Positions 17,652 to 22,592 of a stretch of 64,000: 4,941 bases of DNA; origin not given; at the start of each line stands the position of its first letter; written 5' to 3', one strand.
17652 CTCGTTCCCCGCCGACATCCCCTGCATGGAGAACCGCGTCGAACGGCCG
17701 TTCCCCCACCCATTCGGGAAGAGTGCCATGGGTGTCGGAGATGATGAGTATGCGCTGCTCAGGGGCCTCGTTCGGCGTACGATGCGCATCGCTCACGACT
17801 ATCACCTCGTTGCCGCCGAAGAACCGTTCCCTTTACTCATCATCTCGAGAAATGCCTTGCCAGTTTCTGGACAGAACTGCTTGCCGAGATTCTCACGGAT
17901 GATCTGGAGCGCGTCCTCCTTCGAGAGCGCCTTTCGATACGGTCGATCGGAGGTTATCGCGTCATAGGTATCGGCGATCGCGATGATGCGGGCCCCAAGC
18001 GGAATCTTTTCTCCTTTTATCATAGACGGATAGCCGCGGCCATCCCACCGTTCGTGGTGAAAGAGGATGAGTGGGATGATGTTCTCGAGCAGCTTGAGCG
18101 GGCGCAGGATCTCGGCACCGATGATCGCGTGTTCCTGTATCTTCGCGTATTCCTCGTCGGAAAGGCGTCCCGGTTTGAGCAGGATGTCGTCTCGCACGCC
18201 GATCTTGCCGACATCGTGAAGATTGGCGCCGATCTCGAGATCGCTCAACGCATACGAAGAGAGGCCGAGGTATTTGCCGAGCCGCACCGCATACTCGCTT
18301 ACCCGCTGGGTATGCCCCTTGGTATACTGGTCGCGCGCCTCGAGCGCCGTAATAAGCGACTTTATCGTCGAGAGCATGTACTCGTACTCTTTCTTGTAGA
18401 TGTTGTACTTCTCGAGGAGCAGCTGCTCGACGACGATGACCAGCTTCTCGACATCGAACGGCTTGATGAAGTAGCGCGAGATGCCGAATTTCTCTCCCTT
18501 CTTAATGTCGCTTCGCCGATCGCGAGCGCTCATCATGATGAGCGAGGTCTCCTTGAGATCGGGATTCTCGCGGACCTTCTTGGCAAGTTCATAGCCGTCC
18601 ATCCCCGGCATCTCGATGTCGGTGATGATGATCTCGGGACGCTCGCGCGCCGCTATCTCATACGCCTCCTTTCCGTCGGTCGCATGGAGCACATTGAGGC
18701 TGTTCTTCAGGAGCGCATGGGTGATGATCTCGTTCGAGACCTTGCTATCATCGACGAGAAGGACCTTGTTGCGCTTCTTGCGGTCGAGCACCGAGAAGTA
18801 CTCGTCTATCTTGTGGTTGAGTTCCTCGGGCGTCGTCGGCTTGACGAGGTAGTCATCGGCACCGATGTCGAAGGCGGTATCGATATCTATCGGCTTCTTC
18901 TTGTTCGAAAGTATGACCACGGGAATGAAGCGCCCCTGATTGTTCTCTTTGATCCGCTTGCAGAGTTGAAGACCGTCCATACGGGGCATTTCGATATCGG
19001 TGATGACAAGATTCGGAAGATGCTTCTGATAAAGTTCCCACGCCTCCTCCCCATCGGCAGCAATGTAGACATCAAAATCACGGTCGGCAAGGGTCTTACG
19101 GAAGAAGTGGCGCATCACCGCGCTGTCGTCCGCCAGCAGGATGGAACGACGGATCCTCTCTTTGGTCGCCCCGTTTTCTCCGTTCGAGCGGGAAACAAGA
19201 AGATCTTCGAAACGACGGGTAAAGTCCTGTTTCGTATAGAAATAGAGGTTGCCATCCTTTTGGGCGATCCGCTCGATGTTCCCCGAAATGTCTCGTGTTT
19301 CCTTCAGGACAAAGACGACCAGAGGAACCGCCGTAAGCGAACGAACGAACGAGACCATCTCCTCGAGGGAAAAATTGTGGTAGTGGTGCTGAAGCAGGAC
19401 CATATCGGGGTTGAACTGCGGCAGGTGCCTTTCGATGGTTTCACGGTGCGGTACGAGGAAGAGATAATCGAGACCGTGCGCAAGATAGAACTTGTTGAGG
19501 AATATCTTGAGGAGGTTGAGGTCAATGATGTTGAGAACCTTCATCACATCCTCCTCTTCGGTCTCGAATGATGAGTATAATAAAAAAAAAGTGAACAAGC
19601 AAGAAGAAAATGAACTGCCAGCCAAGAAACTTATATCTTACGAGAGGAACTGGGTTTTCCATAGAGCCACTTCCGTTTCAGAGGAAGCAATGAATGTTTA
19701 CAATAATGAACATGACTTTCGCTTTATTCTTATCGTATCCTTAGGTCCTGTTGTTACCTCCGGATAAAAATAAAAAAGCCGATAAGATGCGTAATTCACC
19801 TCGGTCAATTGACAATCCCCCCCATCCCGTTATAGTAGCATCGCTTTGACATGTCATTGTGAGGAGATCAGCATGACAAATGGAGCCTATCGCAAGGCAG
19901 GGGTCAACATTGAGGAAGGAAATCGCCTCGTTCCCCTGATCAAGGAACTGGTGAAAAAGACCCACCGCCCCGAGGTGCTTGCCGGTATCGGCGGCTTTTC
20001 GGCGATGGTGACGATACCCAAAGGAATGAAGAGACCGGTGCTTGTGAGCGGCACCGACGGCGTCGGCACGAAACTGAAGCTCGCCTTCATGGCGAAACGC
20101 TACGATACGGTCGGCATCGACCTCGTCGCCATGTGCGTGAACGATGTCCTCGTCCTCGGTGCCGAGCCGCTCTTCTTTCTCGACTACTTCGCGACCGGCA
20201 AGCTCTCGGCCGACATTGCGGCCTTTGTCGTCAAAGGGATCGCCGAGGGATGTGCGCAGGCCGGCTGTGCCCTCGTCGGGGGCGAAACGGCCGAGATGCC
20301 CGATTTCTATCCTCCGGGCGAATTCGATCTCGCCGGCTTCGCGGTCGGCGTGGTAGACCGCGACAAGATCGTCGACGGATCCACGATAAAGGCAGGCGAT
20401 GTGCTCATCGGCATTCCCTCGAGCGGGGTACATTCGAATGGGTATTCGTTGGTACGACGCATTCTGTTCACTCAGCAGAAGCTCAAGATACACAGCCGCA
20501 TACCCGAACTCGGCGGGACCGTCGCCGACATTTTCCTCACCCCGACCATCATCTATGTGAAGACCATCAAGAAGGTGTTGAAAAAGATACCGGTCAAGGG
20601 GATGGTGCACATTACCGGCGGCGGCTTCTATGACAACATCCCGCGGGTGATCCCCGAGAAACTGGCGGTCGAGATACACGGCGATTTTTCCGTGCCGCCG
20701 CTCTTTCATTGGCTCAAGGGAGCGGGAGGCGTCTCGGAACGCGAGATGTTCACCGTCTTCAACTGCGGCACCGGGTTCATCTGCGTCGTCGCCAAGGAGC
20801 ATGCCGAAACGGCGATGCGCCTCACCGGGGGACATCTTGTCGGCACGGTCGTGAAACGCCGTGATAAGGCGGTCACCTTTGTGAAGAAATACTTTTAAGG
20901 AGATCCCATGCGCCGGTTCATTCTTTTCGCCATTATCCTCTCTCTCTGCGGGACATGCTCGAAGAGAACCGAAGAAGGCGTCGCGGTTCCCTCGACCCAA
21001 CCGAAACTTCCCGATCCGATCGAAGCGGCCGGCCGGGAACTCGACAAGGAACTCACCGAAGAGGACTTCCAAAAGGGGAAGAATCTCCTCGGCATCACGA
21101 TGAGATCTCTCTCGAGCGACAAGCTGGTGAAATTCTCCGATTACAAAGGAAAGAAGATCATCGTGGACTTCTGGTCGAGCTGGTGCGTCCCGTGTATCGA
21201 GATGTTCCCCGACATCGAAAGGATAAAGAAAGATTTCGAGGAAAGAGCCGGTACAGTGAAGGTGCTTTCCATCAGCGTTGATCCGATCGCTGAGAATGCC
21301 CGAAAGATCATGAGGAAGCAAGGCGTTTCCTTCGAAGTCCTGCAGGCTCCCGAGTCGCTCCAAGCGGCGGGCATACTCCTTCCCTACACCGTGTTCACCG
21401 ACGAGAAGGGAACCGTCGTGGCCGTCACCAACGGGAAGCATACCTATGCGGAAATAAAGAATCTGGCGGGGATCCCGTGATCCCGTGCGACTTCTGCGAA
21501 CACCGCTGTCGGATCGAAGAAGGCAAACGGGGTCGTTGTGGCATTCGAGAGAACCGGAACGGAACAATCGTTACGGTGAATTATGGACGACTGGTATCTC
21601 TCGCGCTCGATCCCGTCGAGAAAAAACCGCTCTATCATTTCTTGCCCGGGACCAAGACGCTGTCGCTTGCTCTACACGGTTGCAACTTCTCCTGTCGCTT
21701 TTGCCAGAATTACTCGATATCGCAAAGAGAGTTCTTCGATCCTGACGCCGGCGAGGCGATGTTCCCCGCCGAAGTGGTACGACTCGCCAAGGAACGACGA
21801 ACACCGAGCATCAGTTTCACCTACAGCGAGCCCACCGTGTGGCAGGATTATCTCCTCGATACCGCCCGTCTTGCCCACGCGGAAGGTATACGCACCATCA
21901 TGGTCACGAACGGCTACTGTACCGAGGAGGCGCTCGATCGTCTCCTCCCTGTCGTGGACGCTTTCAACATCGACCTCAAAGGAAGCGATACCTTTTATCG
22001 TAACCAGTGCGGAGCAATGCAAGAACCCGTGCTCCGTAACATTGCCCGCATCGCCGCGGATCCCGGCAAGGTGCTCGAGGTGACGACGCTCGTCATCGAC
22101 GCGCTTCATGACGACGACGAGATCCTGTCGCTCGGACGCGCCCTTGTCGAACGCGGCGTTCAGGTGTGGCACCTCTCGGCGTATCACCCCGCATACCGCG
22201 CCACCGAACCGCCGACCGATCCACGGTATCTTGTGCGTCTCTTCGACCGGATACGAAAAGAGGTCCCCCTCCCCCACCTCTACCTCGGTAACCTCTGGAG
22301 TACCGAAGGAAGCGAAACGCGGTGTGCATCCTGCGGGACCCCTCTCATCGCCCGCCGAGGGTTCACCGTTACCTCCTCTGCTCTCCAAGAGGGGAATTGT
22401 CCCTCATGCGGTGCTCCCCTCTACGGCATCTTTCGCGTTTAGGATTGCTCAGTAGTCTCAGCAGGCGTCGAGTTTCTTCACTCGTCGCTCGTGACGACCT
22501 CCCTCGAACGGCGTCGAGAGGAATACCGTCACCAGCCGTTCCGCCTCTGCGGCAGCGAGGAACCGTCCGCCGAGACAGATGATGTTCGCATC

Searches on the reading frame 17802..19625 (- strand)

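Call 82: search_protein_families(library=pfam, proteins=[window:17802-19625:-], max_evalue=0.00001)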
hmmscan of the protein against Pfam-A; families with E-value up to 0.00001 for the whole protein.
window:17802-19625:- (607 aa): 4 families
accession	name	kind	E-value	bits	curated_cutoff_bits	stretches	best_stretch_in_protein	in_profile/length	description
PF00072.30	Response_reg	-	7.8e-54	181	30.2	2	162-273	1-110/111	Response regulator receiver domain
PF13487.12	HD_5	-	5.4e-37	127.6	27.2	1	424-584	3-166/170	HD domain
PF01966.28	HD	-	6.8e-20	71.9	22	1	437-556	3-115/116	HD domain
PF23198.2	PDE8A_N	-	3.1e-06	27.6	29.6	0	176-242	27-94/147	PDE8A-like, N-terminal domain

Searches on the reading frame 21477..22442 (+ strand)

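Call 83: search_protein_families(library=pfam, proteins=[window:21477-22442:+], max_evalue=0.00001)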
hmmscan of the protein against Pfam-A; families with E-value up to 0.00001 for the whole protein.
window:21477-22442:+ (321 aa): 2 families
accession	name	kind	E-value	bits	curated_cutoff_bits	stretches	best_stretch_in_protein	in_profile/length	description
PF04055.27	Radical_SAM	-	3.8e-19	69.9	29.5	1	67-204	5-148/166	Radical SAM superfamily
PF13353.11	Fer4_12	-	3.5e-06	27.8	22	1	58-164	5-110/137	4Fe-4S single cluster domain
